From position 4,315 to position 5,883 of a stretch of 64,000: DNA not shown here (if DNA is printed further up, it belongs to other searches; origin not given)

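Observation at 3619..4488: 826-bp cassette inserted at the 5' end of the DUF2851 gene, bounded by an imperfect duplication of the gene's start region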

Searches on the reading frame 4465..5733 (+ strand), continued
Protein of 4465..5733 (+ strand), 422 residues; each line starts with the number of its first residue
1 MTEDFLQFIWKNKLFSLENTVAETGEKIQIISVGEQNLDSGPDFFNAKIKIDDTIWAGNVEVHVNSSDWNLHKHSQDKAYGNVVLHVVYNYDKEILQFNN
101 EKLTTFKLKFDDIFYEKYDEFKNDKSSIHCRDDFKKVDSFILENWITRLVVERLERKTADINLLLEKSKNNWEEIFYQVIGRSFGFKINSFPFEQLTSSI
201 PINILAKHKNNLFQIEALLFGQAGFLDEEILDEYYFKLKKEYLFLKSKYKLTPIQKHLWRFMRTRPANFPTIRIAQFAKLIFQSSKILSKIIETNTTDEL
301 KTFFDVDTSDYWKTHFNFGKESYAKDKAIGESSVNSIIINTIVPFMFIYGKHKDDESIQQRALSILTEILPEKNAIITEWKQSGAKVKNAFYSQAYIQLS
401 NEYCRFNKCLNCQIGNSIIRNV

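Call 25: find_encoding_contigs(protein=P0010, flank=6000, max_places=3)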
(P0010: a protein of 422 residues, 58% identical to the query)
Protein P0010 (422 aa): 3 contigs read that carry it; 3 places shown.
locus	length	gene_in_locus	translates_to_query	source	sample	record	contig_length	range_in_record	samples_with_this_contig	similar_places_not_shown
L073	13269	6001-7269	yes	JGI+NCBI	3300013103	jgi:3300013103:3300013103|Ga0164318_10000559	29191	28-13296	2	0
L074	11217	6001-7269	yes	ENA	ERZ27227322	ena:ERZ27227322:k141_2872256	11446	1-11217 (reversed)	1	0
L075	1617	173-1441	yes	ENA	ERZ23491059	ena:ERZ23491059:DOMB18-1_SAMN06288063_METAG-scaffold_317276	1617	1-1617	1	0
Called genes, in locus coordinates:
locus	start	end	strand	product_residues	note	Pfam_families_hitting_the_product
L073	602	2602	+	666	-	PF13424:TPR_12 (faint), PF07676:PD40 (weak), PF13620:CarboxypepD_reg (weak), PF00691:OmpA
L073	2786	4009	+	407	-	PF00586:AIRS, PF02769:AIRS_C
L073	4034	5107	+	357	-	PF03462:PCRF, PF00472:RF-1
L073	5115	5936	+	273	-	PF00215:OMPdecase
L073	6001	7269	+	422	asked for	PF11013:DUF2851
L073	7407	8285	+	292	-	PF07885:Ion_trans_2, PF22614:Slo-like_RCK (faint), PF02254:TrkA_N, PF02080:TrkA_C (weak)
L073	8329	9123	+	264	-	PF00303:Thymidylat_synt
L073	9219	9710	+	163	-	PF00186:DHFR_1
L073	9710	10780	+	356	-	PF03372:Exo_endo_phos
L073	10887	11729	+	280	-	PF01739:CheR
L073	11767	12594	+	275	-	PF01739:CheR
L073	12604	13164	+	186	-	PF01339:CheB_methylest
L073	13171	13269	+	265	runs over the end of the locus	PF13185:GAF_2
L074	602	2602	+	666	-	PF13424:TPR_12 (faint), PF07676:PD40 (weak), PF13620:CarboxypepD_reg (weak), PF00691:OmpA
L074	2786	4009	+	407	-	PF00586:AIRS, PF02769:AIRS_C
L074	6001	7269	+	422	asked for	PF11013:DUF2851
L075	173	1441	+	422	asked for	PF11013:DUF2851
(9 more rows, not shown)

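Call 43: search_protein_families(library=ncbifam, proteins=[L069:563-1072:+, L070:2493-2852:+, L070:1904-2443:+], max_evalue=1)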
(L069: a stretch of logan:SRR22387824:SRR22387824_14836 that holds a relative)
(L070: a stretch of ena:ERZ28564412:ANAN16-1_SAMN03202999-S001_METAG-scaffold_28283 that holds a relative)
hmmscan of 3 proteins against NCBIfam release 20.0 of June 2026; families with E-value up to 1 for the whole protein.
L069:563-1072:+ (169 aa): 0 families

L070:2493-2852:+ (119 aa): 0 families

L070:1904-2443:+ (179 aa): 2 families
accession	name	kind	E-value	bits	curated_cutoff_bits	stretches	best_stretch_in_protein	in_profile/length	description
NF006673.0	PRK09222.1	equivalog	0.022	13.7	509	1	15-113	331-430/482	NADP-dependent isocitrate dehydrogenase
NF041241.1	YhfZ_full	equivalog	0.19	11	260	1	46-109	170-234/304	GntR family transcriptional regulator YhfZ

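Call 44: search_protein_families(library=padloc, proteins=[L069:563-1072:+, L070:2493-2852:+, L070:1904-2443:+], max_evalue=1)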
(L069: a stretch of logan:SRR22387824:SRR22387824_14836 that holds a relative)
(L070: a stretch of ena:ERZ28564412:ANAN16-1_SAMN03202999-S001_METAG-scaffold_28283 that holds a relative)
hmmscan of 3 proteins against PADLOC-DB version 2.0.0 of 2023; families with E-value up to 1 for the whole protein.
L069:563-1072:+ (169 aa): 0 families

L070:2493-2852:+ (119 aa): 0 families

L070:1904-2443:+ (179 aa): 1 family
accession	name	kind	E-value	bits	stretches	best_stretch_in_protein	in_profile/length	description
PDLC03069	Specificity_I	-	0.0085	13.2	1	11-110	177-264/387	Type I specificity subunit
